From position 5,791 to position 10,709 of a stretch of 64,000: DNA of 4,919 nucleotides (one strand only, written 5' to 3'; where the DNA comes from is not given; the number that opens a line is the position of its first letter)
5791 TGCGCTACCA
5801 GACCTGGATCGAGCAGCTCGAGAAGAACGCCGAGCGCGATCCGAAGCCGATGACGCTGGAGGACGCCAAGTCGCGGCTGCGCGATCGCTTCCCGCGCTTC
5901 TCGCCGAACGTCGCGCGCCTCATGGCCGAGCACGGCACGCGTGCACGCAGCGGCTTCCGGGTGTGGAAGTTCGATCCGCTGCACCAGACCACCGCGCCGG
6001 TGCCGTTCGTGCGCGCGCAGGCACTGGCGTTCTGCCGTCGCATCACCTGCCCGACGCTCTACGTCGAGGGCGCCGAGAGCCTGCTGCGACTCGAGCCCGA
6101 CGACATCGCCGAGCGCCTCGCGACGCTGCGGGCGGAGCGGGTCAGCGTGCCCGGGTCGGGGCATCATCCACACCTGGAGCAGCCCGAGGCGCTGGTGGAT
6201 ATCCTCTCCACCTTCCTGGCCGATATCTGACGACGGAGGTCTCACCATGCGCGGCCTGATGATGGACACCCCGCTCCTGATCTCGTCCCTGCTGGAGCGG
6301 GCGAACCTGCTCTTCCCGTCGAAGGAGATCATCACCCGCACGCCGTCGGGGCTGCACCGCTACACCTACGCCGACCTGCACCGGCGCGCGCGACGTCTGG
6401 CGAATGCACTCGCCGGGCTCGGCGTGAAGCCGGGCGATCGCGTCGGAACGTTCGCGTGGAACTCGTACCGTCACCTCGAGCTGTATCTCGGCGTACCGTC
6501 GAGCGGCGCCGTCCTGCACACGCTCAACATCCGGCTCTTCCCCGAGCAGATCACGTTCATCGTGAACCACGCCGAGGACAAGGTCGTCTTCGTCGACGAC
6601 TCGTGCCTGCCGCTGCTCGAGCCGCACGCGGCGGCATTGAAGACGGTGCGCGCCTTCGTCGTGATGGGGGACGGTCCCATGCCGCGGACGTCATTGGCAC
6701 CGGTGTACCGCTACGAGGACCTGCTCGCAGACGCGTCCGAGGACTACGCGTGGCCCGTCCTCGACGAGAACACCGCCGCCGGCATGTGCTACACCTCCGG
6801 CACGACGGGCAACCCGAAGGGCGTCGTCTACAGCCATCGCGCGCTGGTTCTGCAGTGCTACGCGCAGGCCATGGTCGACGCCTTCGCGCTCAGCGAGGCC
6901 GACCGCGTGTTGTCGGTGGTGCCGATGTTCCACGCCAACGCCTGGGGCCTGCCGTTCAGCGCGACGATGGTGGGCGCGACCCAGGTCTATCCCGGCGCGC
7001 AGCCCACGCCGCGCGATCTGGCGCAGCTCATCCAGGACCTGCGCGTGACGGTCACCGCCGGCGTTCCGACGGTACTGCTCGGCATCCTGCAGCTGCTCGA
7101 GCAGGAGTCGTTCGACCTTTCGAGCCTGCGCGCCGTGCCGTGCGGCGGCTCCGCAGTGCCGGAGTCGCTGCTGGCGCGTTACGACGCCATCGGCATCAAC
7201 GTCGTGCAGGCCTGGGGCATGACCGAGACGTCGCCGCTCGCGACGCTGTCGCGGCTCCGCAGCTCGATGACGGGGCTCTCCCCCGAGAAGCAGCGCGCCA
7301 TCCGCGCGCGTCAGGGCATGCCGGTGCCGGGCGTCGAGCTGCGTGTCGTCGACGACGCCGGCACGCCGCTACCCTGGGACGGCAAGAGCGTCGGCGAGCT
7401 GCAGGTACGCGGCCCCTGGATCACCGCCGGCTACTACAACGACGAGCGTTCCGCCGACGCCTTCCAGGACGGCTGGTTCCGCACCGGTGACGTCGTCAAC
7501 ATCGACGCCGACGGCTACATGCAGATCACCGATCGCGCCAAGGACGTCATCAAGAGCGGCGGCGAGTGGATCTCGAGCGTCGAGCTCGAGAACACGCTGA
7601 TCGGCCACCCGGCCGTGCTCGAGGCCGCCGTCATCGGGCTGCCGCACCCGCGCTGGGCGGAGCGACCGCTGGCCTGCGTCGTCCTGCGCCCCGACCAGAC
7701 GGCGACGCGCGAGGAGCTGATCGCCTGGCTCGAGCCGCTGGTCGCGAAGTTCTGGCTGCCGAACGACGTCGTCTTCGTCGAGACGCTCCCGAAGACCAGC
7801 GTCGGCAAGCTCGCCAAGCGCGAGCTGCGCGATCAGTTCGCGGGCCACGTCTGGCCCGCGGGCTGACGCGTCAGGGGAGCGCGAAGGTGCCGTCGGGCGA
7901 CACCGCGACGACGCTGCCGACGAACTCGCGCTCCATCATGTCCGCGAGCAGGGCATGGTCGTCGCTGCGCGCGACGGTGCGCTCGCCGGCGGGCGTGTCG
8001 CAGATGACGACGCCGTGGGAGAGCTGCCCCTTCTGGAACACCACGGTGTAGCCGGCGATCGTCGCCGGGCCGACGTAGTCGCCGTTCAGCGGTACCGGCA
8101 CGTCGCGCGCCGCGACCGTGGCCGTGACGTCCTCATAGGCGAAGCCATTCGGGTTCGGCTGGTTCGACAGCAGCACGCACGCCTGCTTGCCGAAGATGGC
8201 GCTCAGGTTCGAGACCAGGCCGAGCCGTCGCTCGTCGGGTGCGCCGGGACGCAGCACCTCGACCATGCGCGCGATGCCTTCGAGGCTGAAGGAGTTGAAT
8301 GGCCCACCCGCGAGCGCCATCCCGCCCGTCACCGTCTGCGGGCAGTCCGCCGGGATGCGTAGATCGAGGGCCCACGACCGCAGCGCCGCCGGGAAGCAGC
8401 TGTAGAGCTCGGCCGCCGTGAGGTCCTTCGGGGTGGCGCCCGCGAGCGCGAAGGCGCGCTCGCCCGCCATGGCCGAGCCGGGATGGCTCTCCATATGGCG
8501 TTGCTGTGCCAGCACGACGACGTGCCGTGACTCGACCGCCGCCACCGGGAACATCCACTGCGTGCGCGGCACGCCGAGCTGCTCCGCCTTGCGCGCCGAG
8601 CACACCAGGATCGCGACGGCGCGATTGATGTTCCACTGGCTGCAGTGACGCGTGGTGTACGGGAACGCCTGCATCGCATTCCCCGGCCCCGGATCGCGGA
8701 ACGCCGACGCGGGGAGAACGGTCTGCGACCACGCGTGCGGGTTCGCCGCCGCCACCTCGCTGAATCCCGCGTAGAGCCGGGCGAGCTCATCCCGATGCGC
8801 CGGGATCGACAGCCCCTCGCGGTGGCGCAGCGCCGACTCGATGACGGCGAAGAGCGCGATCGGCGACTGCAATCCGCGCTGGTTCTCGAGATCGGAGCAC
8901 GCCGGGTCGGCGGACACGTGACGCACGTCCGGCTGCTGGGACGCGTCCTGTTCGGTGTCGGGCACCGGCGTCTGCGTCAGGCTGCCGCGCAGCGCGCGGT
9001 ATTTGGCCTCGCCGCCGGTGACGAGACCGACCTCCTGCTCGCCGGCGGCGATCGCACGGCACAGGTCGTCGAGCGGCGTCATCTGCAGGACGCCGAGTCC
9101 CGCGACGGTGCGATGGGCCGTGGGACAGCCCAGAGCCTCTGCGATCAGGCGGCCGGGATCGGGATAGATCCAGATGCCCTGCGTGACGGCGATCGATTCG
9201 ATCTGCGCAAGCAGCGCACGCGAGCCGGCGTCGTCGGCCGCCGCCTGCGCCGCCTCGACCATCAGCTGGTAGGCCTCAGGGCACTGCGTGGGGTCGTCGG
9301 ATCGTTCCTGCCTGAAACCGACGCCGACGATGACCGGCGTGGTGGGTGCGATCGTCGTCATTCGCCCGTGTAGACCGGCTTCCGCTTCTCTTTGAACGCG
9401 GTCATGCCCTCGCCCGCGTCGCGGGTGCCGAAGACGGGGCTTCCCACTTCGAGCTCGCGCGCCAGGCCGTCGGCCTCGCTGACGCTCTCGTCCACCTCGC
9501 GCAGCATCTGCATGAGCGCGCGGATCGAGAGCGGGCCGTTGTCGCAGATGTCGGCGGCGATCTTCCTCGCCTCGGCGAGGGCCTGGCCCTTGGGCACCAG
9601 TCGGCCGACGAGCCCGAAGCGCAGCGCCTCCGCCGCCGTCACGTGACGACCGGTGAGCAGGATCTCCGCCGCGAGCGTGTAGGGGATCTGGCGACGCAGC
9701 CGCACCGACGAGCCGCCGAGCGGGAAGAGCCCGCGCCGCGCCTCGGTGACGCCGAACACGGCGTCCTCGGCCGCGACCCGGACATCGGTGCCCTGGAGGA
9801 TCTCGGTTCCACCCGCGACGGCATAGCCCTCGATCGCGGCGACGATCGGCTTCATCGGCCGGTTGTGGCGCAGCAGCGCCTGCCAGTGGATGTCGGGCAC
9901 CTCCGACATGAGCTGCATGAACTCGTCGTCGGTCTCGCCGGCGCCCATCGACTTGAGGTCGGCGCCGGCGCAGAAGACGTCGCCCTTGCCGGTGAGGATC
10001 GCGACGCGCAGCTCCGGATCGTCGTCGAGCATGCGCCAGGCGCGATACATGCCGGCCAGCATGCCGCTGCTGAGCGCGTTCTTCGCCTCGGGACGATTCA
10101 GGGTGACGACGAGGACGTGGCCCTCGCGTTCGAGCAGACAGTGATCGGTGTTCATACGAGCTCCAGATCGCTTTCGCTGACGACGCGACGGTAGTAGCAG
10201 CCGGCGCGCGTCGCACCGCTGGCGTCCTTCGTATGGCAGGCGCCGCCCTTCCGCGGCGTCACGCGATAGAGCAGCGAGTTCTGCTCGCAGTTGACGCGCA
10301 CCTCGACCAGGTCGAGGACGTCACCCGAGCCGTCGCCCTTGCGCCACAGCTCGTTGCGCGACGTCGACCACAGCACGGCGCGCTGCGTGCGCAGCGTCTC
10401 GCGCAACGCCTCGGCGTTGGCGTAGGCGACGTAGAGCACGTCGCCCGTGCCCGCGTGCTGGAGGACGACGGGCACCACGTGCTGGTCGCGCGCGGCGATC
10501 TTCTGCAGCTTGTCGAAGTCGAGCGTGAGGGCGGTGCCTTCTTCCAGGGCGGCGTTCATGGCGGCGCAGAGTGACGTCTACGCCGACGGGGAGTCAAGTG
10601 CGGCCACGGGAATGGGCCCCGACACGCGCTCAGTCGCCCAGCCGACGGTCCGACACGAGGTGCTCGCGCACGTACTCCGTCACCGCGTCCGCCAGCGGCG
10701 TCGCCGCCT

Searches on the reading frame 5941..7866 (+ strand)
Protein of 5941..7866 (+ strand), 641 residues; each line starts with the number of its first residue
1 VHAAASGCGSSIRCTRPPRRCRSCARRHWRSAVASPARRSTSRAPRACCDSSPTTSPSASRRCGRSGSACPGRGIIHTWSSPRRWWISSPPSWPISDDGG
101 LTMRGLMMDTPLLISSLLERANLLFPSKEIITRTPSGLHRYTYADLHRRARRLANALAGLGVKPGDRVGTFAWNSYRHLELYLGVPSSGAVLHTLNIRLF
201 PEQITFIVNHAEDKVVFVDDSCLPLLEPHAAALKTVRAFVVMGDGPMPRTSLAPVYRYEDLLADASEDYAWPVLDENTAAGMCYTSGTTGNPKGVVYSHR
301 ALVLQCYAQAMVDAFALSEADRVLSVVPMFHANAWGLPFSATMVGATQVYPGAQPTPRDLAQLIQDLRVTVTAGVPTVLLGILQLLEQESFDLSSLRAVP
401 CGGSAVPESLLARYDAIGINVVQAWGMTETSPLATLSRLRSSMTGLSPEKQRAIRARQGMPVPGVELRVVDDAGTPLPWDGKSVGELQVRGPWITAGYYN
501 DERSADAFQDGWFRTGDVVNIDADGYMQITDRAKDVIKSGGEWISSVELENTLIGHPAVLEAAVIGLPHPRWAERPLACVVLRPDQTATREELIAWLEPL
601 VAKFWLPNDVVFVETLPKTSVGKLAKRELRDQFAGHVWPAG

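Call 31: search_protein_families(library=pfam, proteins=[window:5941-7866:+], max_evalue=0.00001)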
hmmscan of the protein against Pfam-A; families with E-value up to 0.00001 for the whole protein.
window:5941-7866:+ (641 aa): 2 families
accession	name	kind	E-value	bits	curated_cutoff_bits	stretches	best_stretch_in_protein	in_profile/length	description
PF00501.34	AMP-binding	-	1.4e-89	301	29.9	1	124-499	7-384/384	AMP-binding enzyme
PF13193.12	AMP-binding_C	-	4e-21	76.1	24.5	1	548-623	1-76/76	AMP-binding enzyme C-terminal domain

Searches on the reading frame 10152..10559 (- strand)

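Call 31: search_protein_families(library=pfam, proteins=[window:10152-10559:-], max_evalue=0.00001)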
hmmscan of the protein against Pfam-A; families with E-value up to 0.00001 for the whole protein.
window:10152-10559:- (135 aa): 1 family
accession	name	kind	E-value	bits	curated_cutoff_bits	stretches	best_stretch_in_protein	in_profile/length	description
PF01502.23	PRA-CH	-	1.7e-23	82.6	27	1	44-114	2-71/74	Phosphoribosyl-AMP cyclohydrolase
